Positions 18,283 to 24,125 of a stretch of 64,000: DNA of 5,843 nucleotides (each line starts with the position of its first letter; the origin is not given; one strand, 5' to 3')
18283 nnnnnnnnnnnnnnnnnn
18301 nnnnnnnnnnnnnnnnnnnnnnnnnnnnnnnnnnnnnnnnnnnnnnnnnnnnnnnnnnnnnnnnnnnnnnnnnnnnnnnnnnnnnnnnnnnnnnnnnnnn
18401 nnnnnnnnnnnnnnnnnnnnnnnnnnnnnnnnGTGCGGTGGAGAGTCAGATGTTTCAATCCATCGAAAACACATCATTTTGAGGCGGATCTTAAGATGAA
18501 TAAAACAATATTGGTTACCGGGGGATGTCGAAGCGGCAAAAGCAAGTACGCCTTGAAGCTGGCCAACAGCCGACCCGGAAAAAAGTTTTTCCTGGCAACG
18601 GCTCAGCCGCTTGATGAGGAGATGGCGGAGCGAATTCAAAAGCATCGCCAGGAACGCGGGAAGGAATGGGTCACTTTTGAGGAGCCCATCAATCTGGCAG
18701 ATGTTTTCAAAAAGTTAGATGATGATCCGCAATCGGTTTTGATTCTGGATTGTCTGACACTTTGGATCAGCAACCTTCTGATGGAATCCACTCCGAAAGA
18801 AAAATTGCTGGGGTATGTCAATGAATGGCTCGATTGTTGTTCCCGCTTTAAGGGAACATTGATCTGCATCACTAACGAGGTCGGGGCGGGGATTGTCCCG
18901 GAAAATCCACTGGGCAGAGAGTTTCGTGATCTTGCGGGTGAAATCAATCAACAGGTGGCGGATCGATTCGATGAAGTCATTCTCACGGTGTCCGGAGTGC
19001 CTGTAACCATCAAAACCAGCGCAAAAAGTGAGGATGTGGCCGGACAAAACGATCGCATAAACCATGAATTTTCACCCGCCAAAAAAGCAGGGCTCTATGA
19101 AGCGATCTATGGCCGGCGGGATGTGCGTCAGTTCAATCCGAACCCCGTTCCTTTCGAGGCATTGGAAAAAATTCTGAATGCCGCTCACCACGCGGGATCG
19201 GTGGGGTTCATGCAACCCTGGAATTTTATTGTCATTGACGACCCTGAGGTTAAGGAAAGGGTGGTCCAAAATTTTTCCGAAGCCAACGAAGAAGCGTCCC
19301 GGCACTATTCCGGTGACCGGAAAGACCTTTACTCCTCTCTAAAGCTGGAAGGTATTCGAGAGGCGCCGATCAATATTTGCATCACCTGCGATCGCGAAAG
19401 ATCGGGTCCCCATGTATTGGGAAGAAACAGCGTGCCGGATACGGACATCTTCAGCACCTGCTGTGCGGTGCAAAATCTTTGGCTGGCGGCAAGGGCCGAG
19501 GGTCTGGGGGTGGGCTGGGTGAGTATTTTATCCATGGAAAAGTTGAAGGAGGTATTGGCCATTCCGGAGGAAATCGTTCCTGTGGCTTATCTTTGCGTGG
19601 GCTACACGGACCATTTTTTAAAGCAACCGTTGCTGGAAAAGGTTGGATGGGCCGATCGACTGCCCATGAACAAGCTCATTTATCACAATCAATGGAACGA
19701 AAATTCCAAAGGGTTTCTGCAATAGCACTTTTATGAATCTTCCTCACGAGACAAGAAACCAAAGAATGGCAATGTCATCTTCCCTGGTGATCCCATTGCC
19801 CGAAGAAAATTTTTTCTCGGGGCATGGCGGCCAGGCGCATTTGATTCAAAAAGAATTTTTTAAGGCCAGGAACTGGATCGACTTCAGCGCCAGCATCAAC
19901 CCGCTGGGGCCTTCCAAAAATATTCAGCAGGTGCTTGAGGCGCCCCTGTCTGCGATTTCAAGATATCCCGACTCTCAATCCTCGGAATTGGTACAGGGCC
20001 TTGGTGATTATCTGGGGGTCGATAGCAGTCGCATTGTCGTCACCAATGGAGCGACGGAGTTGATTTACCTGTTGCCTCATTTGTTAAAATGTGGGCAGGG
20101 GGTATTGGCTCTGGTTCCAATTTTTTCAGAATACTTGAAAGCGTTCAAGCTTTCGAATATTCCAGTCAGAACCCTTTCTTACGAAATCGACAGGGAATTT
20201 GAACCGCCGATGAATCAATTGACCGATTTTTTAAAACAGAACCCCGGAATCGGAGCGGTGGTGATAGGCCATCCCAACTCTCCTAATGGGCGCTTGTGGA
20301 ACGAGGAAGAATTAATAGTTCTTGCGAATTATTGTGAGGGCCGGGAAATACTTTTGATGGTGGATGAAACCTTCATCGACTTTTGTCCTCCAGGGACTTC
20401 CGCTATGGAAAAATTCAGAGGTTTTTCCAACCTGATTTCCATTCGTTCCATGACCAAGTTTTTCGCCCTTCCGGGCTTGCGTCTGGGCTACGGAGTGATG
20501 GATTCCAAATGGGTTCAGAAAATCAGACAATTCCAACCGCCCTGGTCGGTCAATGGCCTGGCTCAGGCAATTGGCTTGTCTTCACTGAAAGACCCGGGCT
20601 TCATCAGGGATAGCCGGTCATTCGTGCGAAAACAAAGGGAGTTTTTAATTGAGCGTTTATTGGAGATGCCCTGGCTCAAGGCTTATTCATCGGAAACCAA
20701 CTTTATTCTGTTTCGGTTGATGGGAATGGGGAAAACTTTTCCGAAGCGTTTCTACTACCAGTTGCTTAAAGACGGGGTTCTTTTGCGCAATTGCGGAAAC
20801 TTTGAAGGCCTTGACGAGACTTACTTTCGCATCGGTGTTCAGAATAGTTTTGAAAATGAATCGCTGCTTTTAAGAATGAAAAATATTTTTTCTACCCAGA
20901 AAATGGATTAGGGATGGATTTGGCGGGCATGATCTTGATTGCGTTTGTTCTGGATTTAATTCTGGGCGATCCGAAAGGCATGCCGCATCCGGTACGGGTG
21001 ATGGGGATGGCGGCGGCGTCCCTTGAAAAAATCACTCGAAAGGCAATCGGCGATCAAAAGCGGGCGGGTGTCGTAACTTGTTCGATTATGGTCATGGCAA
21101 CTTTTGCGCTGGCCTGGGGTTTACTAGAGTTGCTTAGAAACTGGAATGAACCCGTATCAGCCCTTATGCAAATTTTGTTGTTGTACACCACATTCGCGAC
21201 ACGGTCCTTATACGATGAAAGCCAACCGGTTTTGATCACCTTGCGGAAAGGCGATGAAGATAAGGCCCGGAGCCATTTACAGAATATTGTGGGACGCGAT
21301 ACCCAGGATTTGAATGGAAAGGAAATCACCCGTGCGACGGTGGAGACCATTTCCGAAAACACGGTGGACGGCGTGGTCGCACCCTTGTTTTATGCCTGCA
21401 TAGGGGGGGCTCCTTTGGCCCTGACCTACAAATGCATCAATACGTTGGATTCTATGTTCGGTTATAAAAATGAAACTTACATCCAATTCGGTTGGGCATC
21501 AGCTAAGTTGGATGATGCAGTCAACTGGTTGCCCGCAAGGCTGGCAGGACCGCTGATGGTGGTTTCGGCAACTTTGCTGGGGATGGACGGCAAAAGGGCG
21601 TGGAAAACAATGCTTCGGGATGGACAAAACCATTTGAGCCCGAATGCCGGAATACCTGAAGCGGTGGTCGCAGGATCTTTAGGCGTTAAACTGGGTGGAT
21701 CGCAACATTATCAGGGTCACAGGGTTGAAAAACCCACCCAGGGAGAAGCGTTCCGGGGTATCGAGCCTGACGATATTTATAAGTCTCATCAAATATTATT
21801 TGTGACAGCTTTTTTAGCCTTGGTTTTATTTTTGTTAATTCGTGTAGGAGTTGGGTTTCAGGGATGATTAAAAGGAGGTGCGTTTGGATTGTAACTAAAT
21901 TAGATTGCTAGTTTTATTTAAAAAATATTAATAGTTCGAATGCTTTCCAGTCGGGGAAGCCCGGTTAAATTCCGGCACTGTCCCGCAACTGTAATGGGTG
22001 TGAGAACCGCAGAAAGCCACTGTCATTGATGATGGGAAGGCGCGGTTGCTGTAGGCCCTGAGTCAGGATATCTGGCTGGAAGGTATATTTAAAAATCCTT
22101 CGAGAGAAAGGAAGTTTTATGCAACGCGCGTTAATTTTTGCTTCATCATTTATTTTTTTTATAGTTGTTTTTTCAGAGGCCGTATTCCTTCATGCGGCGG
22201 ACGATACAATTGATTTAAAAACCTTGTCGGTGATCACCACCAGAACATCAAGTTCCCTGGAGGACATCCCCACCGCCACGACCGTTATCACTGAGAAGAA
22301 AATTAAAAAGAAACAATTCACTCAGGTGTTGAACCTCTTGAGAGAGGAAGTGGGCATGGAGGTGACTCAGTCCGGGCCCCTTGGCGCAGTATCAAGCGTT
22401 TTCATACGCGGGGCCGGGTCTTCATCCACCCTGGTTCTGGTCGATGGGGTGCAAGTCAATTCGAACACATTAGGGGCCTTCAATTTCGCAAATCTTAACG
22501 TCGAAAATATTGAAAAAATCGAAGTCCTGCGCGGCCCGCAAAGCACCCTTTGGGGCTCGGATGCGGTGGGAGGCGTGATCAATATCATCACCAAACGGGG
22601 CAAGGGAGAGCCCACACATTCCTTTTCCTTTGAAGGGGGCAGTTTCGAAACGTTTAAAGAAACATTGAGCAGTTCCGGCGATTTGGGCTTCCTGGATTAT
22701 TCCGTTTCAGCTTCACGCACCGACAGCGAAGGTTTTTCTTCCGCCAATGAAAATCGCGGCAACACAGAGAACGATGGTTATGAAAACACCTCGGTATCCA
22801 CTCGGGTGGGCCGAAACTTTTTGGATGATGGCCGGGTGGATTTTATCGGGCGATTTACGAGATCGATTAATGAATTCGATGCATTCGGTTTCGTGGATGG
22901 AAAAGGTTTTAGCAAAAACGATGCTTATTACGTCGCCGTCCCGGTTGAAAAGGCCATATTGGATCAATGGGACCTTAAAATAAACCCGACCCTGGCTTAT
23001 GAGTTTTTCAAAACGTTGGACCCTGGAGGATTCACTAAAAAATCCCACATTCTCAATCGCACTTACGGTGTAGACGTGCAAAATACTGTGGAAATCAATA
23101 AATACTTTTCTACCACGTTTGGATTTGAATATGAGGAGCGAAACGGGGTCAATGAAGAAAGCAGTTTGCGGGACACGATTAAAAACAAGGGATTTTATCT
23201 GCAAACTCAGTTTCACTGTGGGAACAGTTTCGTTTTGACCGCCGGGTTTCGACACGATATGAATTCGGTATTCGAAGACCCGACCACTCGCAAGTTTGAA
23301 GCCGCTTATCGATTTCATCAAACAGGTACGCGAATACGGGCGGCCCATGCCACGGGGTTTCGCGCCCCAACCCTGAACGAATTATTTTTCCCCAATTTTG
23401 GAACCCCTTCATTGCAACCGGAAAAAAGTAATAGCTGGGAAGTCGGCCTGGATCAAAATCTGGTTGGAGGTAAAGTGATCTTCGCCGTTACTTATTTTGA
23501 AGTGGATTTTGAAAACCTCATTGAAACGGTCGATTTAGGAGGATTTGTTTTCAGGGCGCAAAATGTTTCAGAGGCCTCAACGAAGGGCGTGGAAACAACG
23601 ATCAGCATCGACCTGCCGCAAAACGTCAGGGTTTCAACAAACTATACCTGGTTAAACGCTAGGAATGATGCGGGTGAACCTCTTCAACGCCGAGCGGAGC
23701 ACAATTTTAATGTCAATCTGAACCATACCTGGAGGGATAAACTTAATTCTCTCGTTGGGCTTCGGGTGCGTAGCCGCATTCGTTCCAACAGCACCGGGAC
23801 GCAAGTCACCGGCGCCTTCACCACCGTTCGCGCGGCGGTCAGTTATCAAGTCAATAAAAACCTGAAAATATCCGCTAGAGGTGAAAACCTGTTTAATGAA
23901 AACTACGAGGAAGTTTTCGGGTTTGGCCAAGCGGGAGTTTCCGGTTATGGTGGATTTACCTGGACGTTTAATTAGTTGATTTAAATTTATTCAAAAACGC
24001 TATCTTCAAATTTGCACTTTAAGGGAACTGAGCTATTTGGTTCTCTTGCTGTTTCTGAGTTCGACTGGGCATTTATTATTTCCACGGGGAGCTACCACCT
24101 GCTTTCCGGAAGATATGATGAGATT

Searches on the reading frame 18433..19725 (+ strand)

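Call 8: search_protein_families(library=pfam, proteins=[window:18433-19725:+], max_evalue=0.0001)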
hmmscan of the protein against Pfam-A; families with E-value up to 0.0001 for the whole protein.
window:18433-19725:+ (430 aa): 2 families
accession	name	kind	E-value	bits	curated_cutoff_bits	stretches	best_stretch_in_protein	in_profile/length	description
PF02283.22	CobU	-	2.2e-58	196.9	27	1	26-193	1-168/168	Cobinamide kinase / cobinamide phosphate guanyltransferase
PF00881.29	Nitroreductase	-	5e-34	118.3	23.5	1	225-391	1-167/167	Nitroreductase family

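Call 34: search_protein_families(library=ncbifam, proteins=[window:18433-19725:+], max_evalue=0.01)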
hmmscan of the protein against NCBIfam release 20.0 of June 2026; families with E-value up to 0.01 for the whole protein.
window:18433-19725:+ (430 aa): 9 families
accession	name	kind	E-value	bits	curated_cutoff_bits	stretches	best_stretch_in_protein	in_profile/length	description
TIGR02476.1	BluB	equivalog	1.2e-77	260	150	1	213-415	1-203/205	5,6-dimethylbenzimidazole synthase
NF004469.0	PRK05800.1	equivalog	2.4e-57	193.4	161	1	23-195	2-171/173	bifunctional adenosylcobinamide kinase/adenosylcobinamide-phosphate guanylyltransferase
NF009810.0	PRK13294.1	equivalog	1.6e-14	53.7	304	1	215-394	248-432/449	coenzyme F420-0:L-glutamate ligase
TIGR03553.1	F420_FbiB_CTERM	equivalog_domain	1.9e-13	50.6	249.55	1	223-394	1-177/194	F420 biosynthesis protein FbiB, C-terminal domain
NF008033.1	PRK10765.1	equivalog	1.7e-12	47.3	223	2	223-282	6-65/240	oxygen-insensitive NADPH nitroreductase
NF008088.0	PRK10828.1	equivalog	3.4e-08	33.3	183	1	231-365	14-134/183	NAD(P)H nitroreductase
NF003768.0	PRK05365.1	equivalog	1.4e-05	24.7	152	1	228-287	21-80/200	malonic semialdehyde reductase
NF008275.0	PRK11053.1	equivalog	0.0027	17.2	227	1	228-283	10-66/217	oxygen-insensitive NAD(P)H nitroreductase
NF005901.0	PRK07877.1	equivalog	0.0089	14.3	476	0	216-267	349-400/722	Rv1355c family protein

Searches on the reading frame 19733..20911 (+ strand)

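Call 8: search_protein_families(library=pfam, proteins=[window:19733-20911:+], max_evalue=0.0001)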
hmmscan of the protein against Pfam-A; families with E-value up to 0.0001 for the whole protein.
window:19733-20911:+ (392 aa): 1 family
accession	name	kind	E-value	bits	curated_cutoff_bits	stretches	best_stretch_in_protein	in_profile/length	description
PF00155.27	Aminotran_1_2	-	4.5e-42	145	19.7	1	47-369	2-346/361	Aminotransferase class I and II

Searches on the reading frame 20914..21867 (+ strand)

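Call 8: search_protein_families(library=pfam, proteins=[window:20914-21867:+], max_evalue=0.0001)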
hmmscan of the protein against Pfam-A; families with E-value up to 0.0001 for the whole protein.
window:20914-21867:+ (317 aa): 1 family
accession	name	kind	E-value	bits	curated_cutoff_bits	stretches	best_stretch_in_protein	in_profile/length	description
PF03186.18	CobD_Cbib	-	5.6e-102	341.3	34.4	1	7-294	1-281/282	CobD/Cbib protein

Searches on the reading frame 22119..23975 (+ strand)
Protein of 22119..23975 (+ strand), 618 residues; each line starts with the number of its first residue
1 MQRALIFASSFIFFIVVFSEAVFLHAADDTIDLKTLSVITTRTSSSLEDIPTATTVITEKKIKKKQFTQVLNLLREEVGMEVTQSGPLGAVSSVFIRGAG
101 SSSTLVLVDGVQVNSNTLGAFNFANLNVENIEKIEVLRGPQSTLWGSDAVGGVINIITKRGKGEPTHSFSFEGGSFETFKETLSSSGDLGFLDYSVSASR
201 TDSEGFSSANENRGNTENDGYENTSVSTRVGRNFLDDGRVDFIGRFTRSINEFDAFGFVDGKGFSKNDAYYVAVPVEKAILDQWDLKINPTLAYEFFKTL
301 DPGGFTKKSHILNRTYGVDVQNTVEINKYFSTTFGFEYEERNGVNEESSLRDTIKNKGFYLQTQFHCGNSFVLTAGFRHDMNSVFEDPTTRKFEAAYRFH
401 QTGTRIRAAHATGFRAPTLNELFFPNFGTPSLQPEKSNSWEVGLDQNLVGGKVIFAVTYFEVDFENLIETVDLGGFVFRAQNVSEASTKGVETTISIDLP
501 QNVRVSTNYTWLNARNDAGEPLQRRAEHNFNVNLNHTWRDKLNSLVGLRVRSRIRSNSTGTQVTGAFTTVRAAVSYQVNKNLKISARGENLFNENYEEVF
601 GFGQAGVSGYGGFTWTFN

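Call 8: search_protein_families(library=pfam, proteins=[window:22119-23975:+], max_evalue=0.0001)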
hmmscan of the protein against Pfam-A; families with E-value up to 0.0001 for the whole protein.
window:22119-23975:+ (618 aa): 2 families
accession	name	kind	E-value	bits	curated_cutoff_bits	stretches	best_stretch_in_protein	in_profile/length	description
PF00593.30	TonB_dep_Rec_b-barrel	-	1.4e-43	150.8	27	1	212-591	50-436/436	TonB dependent receptor-like, beta-barrel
PF07715.20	Plug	-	2.2e-28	99.3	23.9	1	47-153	2-107/107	TonB-dependent Receptor Plug Domain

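Call 34: search_protein_families(library=ncbifam, proteins=[window:22119-23975:+], max_evalue=0.01)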
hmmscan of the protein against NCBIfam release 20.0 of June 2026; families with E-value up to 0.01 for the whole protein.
window:22119-23975:+ (618 aa): 34 families (the best 25 are shown)
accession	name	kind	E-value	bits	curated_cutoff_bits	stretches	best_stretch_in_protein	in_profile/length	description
TIGR01779.1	TonB-B12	equivalog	2.6e-97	326.9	599.7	1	25-607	20-604/614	TonB-dependent vitamin B12 receptor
NF007926.1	PRK10641.1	equivalog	5.4e-70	236.6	836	1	18-607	11-607/617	TonB-dependent vitamin B12 receptor BtuB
NF010010.0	PRK13483.1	equivalog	6.4e-46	156.6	927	2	17-164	18-168/660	ligand-gated channel protein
TIGR01785.1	TonB-hemin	subfamily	4e-44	151.1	316.85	2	34-247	2-222/677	TonB-dependent heme/hemoglobin receptor family protein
TIGR01786.1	TonB-hemlactrns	subfamily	2.3e-40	138.7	323.75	2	35-160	2-135/719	TonB-dependent hemoglobin/transferrin/lactoferrin family receptor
TIGR01783.1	TonB-siderophor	subfamily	5.6e-40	137.6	223.5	2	49-215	1-167/649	TonB-dependent siderophore receptor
NF010038.0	PRK13513.1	equivalog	2.9e-38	131.8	942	2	13-182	15-184/659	ligand-gated channel protein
NF007478.2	PRK10064.1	equivalog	1e-35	123.1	745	2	26-468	25-486/663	catecholate siderophore receptor CirA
NF010011.0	PRK13484.1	equivalog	2.7e-35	121.8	1197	2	32-166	29-166/682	IreA family TonB-dependent siderophore receptor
NF010012.0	PRK13486.1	equivalog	8e-33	113.7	924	2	46-161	38-160/696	TonB-dependent receptor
NF010051.0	PRK13528.1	subfamily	1.3e-31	109.6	583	2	37-178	37-191/727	FepA family TonB-dependent siderophore receptor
NF053590.1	TonB_dep_TOL0244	equivalog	2.6e-31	108.9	645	1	41-598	19-582/604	TOL_0244 family TonB-dependent receptor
TIGR04056.1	OMP_RagA_SusC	subfamily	8e-28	97.3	368.25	2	39-231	83-282/981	SusC/RagA family TonB-linked outer membrane protein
NF010048.1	PRK13524.1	subfamily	2.5e-27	95.7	493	2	53-170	56-187/744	FepA family TonB-dependent siderophore receptor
NF041535.1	TonB_rec_PqqU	equivalog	7.3e-26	90.7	1200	2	46-218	12-195/676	TonB-dependent receptor PqqU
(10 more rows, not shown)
